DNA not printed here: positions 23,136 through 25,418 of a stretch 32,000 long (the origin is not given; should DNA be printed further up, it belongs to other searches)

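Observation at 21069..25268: Accessory operon resembling a complete clamp loader (DnaX-like, delta-like, delta-prime-like) in a defence-island setting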

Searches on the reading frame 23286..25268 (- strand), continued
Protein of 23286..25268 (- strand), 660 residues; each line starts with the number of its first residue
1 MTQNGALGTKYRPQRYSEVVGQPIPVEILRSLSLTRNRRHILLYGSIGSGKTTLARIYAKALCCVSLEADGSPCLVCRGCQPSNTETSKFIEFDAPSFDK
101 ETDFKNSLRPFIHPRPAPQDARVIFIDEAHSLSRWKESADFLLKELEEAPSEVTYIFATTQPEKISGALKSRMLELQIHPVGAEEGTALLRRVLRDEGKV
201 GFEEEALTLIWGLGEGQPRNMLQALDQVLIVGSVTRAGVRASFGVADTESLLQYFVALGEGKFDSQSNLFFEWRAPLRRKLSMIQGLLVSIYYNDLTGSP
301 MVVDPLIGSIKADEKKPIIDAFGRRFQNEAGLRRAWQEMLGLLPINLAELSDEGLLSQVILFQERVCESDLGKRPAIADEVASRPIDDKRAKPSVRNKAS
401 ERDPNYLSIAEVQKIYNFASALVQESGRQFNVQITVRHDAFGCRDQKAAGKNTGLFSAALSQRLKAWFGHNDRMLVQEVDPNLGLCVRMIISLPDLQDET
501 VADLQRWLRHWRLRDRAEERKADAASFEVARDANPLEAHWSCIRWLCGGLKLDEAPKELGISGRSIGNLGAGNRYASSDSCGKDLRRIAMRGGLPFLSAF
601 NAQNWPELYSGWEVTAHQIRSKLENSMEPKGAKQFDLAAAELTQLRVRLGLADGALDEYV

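Call 49: find_encoding_contigs(protein=P0014, flank=10000, max_places=2)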
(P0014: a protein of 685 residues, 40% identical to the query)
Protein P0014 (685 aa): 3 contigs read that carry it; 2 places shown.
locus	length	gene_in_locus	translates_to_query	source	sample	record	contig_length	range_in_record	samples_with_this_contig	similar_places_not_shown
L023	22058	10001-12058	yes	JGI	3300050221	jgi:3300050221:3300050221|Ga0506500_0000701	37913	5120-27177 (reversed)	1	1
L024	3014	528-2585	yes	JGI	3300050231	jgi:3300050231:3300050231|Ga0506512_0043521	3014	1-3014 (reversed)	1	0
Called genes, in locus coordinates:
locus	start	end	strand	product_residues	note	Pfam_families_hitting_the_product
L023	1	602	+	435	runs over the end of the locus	PF13289:SIR2_2 (weak)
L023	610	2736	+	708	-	PF01580:FtsK_SpoIIIE (faint), PF01935:DUF87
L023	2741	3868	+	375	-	PF00149:Metallophos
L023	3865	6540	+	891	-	PF02463:SMC_N (faint), PF13476:AAA_23 (weak)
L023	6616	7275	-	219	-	PF00149:Metallophos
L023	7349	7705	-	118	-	-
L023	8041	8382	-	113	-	PF11171:DUF2958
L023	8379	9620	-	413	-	PF20796:PDDEXK_13, PF22558:REase-ARP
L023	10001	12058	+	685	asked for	PF13177:DNA_pol3_delta2, PF00004:AAA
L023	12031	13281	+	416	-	-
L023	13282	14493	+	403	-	PF13177:DNA_pol3_delta2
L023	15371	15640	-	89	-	-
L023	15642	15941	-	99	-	-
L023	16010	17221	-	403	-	PF13356:Arm-DNA-bind_3, PF22022:Phage_int_M, PF00589:Phage_integrase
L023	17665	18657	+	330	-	PF04392:ABC_sub_bind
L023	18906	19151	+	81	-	-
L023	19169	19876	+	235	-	PF04392:ABC_sub_bind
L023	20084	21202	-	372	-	PF00072:Response_reg, PF00211:Guanylate_cyc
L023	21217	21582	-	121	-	PF00072:Response_reg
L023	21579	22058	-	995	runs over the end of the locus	PF02743:dCache_1, PF00672:HAMP, PF01590:GAF, PF13185:GAF_2, PF13492:GAF_3, PF01590:GAF, PF13185:GAF_2, PF13492:GAF_3, +2 more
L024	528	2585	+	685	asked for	PF13177:DNA_pol3_delta2, PF00004:AAA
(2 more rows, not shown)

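Call 66: search_protein_families(library=pfam, proteins=[L009:10598-11626:-, L012:9587-10585:-, L014:15253-16230:-, L014:14624-15256:-, L008:14552-15253:-, L008:7560-8372:-, L012:2081-2938:-, L009:3271-4182:+, L014:7014-7937:+, L011:4831-6903:-], max_evalue=0.01)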
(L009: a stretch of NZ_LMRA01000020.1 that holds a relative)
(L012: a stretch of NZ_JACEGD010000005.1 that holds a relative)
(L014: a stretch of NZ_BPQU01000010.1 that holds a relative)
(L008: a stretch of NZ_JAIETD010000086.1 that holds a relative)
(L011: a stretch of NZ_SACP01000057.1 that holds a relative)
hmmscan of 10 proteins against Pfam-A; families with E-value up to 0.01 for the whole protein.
L009:10598-11626:- (342 aa): 0 families

L012:9587-10585:- (332 aa): 0 families

L014:15253-16230:- (325 aa): 2 families
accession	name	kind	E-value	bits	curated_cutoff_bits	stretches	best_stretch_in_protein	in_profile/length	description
PF18818.7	MPTase-PolyVal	-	2.2e-45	154.3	27.5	1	146-270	2-125/126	Zincin-like metallopeptidase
PF08401.16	ArdcN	-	5.4e-30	104.6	22.6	1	5-103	2-101/123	N-terminal domain of anti-restriction factor ArdC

L014:14624-15256:- (210 aa): 0 families

L008:14552-15253:- (233 aa): 2 families
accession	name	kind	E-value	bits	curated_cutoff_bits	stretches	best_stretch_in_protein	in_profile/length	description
PF00072.30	Response_reg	-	4.4e-27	94.9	30.2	1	3-112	1-110/111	Response regulator receiver domain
PF00486.34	Trans_reg_C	-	9.9e-22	77.3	26.2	1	145-221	1-77/77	Transcriptional regulatory protein, C terminal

L008:7560-8372:- (270 aa): 0 families

L012:2081-2938:- (285 aa): 0 families

L009:3271-4182:+ (303 aa): 0 families

L014:7014-7937:+ (307 aa): 0 families

L011:4831-6903:- (690 aa): 12 families
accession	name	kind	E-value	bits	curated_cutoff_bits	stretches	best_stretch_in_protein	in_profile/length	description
PF21783.3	YNCE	-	1.4e-17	64.5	27.1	2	369-466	232-329/339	YNCE-like beta-propeller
PF25174.1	Beta-prop_THOC3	-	3.4e-15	56.2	305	1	474-587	58-169/272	THOC3 beta-propeller domain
PF10282.15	Lactonase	-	1.9e-11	44.2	21.7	1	549-669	193-321/344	Lactonase, 7-bladed beta-propeller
PF02239.22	Cytochrom_D1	-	1.2e-09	37.7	25.5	1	434-538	6-110/368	Cytochrome D1 heme domain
PF23414.1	Beta-prop_EML_2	-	1.3e-07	31.8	90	1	475-578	10-112/266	Echinoderm microtubule-associated protein second beta-propeller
PF25175.1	Beta-prop_WDR5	-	2.5e-06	27.4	250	1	435-586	66-218/296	WDR5 beta-propeller domain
PF24684.1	Vgb_lyase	-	2.5e-06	26.9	50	1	421-673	13-256/290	Virginiamycin B lyase family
PF25168.1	Beta-prop_WDR36-Utp21_2nd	-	3.1e-05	23.9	84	0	479-583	173-276/335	WDR36/Utp21 second beta-propeller domain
PF16755.11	Beta-prop_NUP159_NUP214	-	0.00036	20.4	29.6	0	625-672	46-92/366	NUP159/214 beta propeller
PF24807.1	WD40_CDC20-Fz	-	0.00037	20.3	200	0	526-665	72-204/292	CDC20/Fizzy WD40 domain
PF24796.1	WDR55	-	0.00055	19.5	200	0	424-502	57-134/296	WDR55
PF24814.1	WD40_Prp19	-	0.00093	18.8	320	1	433-656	61-278/281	Prp19 WD40 domain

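Call 67: search_dna_similar(query=window:23286-25268:-, collection=plasmids, mode=protein, max_evalue=1e-20, max_rows=30)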
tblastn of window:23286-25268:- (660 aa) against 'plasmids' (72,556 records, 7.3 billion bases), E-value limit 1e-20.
Records with a match: 81; places in all: 81; records where one place covers at least 80% of the query: 0.
Best place of each record, by identity: <60% 81.
By first word of the organism name: Bacillus 19; Clostridioides 13; Escherichia 6; Lysinibacillus 5; Klebsiella 3; Acinetobacter 3; Salmonella 2; Ralstonia 2; Neisseria 2; Clostridium 2; and 22 more.
By predicted mobility (MOB-suite, as given by PLSDB): non-mobilizable 75; mobilizable 4; conjugative 2.
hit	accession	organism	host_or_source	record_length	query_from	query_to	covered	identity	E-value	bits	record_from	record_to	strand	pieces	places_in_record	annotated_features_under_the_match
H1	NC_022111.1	Prevotella sp. oral taxon 299 str. F0039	Homo sapiens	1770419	10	363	54%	30.1%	4e-23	112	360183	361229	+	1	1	none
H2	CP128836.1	Rossellomorea sp. AcN35-11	-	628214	6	320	48%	32.7%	5e-24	115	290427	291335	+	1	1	dnaX: DNA polymerase III subunit gamma/tau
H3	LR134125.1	Klebsiella aerogenes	not available: to be reported later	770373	7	304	45%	34.0%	8e-25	118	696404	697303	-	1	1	none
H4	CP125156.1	Klebsiella pneumoniae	-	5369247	7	304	45%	33.6%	3e-21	129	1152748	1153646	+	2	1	none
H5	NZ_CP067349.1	Clostridioides sp. ES-S-0107-01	soil,soil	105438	7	299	44%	32.9%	9e-26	121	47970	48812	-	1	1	dnaX: DNA polymerase III subunit gamma/tau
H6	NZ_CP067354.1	Clostridioides sp. ES-S-0173-01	soil,soil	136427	7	299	44%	32.4%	5e-25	119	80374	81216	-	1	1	dnaX: DNA polymerase III subunit gamma/tau | hypothetical protein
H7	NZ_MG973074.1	Clostridioides difficile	hospital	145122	7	299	44%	32.4%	5e-25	119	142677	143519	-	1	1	dnaX: DNA polymerase III subunit gamma/tau | hypothetical protein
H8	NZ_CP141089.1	Escherichia coli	Homo sapiens,Infected Human Urine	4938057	7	285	42%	32.9%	8e-25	118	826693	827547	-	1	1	none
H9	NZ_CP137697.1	Escherichia coli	whole organism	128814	7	285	42%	32.9%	8e-25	118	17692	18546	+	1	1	dnaX: DNA polymerase III subunit gamma/tau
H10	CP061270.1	Escherichia coli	Sheep,cell culture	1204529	7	285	42%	32.9%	8e-25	118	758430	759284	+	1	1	dnaX: DNA polymerase III subunit gamma/tau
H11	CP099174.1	Escherichia coli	culture,Pooled soil sample collected ...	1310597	7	285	42%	32.9%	8e-25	118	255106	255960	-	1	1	dnaX: DNA polymerase III subunit gamma/tau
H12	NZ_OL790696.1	Escherichia coli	-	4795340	7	285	42%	32.9%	8e-25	118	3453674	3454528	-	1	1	none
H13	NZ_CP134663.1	Escherichia coli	Larus michahellis,bacteria,cloaca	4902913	7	285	42%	32.9%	8e-25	118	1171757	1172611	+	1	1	none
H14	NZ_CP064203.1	Acinetobacter baumannii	Homo sapiens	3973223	6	274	41%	33.9%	4e-26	122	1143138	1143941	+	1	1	none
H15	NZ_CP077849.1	Acinetobacter baumannii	Homo sapiens,Rectal swab_P28_BU14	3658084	6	274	41%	33.9%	5e-26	122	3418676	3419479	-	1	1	none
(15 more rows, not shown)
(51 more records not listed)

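Call 69: find_related_loci(query=A1, collection=metagenome_contigs, flank=10000)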
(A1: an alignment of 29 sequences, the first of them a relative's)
Query A1 (660 aa) in metagenome_contigs; peptide patterns used: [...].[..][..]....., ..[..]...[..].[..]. (x = any residue, [..] = any of these).
600 stretches matched a pattern (row limit reached: there are more); 31 encode a relative of the query (tblastn E <= 1e-3); 31 distinct loci.
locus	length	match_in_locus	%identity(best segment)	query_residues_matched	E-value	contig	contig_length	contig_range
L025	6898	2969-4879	31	2-623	5e-74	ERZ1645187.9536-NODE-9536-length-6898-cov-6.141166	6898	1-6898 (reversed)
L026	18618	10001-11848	30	1-621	1e-60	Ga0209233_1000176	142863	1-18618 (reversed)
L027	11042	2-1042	34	292-627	2e-45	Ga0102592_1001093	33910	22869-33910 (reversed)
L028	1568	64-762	32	390-622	3e-31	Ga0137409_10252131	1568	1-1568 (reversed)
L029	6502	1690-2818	24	10-224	3e-11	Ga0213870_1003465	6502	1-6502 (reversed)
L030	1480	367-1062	24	40-319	5e-11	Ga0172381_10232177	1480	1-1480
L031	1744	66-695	25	41-239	2e-9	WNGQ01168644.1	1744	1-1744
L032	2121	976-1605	26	34-239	2e-8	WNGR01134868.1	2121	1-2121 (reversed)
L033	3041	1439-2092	26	34-239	2e-8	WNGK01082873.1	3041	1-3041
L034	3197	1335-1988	26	34-239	2e-8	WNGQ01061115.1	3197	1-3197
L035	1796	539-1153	26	34-229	7e-8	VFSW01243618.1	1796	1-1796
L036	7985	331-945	27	34-229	8e-8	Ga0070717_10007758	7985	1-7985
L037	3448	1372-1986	24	34-229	8e-8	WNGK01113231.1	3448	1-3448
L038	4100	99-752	24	34-239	1e-7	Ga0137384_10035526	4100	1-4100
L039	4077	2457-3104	25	34-237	2e-7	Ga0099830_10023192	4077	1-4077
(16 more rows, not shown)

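Call 70: find_related_loci(query=A1, collection=viral_contigs, flank=10000)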
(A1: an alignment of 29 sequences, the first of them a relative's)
Query A1 (660 aa) in viral_contigs; peptide patterns used: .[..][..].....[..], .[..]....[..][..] (x = any residue, [..] = any of these).
131 stretches matched a pattern; 4 encode a relative of the query (tblastn E <= 1e-3); 4 distinct loci.
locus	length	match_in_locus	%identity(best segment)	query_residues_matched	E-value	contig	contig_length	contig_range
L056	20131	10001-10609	29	7-233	8e-20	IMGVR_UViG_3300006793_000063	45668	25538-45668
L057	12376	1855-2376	24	10-210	2e-9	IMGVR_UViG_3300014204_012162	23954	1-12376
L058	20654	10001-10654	25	34-239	3e-9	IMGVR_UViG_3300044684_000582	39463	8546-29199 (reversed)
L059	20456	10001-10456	27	37-191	3e-5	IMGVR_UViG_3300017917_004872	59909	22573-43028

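Call 75: search_protein_families(library=phrogs, proteins=[window:23286-25268:-, L008:8364-9941:+], max_evalue=0.01)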
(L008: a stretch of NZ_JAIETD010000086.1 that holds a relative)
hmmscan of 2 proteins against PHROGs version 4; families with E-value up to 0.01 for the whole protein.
window:23286-25268:- (660 aa): 6 families
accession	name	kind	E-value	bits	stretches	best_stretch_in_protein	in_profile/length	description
phrog_5846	-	DNA, RNA and nucleotide metabolism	8e-40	138.3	1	6-236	5-210/380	clamp loader of DNA polymerase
phrog_168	-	DNA, RNA and nucleotide metabolism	2.4e-19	71.2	1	6-256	10-236/314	clamp loader of DNA polymerase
phrog_11838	-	DNA, RNA and nucleotide metabolism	1.5e-07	32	1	9-239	9-217/420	clamp loader of DNA polymerase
phrog_3757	-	unknown function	0.0062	17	0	36-62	124-150/367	-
phrog_6841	-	unknown function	0.0082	16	0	27-58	44-74/470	-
phrog_296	-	integration and excision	0.0088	15.7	0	42-61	322-341/626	DNA transposition protein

L008:8364-9941:+ (525 aa): 6 families
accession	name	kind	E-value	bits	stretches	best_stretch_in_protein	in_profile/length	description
phrog_14336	-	unknown function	2e-11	44.8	1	1-57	1-58/363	-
phrog_13942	-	unknown function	3.7e-08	34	1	1-102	12-104/336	-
phrog_9210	-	unknown function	3.3e-07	31.1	1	2-56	147-200/204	-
phrog_15863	-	unknown function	4.6e-06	27.2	1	17-57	155-195/312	-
phrog_2778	-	unknown function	2.8e-05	25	1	4-60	35-91/239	-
phrog_16593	-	DNA, RNA and nucleotide metabolism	9e-05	22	1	219-358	543-679/823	DNA primase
